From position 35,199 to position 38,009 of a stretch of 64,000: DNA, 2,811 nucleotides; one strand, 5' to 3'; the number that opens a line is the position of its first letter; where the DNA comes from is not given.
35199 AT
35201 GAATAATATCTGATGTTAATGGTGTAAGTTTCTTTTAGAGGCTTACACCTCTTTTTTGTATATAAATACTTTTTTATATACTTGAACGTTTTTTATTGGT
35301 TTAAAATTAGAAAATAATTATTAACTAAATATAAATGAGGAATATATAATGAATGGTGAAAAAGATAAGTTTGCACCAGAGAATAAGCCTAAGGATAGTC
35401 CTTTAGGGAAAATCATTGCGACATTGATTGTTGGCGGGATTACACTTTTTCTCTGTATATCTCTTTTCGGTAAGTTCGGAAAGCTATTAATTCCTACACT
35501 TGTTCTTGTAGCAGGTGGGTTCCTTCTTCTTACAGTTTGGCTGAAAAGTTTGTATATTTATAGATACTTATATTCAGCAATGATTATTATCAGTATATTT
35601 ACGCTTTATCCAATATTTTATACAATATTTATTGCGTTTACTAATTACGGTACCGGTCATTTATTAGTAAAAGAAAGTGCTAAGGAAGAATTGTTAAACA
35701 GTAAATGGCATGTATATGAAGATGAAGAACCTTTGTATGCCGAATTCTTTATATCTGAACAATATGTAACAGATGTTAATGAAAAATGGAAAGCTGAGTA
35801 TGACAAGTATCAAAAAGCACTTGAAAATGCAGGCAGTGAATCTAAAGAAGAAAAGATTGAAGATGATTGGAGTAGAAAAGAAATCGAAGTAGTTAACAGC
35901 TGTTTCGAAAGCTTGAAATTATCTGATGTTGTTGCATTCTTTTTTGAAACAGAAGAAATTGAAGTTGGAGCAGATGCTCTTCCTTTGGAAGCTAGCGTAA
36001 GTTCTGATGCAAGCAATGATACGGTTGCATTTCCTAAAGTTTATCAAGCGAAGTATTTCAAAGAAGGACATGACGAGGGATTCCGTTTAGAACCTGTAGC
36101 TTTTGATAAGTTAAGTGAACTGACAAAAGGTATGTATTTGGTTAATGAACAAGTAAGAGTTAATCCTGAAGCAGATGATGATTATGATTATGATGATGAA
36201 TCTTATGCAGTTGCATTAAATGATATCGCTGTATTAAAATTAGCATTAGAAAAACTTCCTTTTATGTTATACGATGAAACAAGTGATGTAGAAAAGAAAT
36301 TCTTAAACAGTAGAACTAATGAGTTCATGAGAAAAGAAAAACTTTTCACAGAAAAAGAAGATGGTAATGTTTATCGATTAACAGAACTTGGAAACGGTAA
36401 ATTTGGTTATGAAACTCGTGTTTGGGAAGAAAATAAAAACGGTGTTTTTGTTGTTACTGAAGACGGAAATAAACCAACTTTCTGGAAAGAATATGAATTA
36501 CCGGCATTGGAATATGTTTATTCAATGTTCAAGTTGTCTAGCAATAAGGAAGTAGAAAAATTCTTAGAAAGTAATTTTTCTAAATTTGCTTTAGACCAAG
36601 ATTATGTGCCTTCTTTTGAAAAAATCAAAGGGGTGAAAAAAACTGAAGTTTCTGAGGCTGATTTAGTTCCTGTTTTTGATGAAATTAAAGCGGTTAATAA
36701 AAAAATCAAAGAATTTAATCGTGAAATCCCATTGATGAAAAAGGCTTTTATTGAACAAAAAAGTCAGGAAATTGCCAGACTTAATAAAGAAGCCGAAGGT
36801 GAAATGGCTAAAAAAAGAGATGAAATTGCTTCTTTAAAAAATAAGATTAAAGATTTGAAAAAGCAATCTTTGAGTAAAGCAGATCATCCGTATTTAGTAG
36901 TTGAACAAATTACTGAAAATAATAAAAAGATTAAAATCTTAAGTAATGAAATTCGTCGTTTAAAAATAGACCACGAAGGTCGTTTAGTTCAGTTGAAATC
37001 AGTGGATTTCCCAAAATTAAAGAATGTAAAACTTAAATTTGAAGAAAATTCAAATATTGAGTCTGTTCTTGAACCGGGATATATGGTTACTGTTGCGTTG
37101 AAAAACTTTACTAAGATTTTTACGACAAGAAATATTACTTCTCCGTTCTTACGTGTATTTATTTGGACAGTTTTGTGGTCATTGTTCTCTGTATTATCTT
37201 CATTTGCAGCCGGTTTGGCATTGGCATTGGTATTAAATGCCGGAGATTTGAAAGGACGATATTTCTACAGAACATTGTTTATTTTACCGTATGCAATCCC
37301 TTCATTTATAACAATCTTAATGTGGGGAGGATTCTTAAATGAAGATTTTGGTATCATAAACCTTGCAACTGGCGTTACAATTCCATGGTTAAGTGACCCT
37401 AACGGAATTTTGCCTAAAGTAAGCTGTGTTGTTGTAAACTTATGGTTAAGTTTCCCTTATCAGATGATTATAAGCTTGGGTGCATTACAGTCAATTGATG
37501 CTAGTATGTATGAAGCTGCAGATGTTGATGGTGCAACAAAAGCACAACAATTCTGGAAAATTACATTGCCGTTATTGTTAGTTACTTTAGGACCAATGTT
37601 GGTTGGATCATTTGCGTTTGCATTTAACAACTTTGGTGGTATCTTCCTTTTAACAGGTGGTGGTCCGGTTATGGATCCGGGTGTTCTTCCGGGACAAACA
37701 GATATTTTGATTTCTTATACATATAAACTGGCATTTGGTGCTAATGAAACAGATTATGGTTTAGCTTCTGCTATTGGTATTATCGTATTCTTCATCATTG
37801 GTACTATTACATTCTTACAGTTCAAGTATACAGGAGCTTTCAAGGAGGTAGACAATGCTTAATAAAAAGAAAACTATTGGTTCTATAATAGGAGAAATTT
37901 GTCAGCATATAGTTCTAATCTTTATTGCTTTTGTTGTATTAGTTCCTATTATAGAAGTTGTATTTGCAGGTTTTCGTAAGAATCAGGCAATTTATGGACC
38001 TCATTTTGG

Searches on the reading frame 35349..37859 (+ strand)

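Call 40: search_protein_families(library=pfam, proteins=[window:35349-37859:+], max_evalue=0.00001)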
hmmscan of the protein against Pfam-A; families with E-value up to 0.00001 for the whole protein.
window:35349-37859:+ (837 aa): 2 families
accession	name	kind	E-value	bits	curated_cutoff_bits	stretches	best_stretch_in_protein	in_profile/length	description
PF00528.27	BPD_transp_1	-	3e-13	50.3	26.4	1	622-824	5-174/184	Binding-protein-dependent transport system inner membrane component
PF16296.10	TM_PBP2_N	-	6.1e-11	42.6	31.4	1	80-125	2-47/83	N-terminal of TM subunit in PBP-dependent ABC transporters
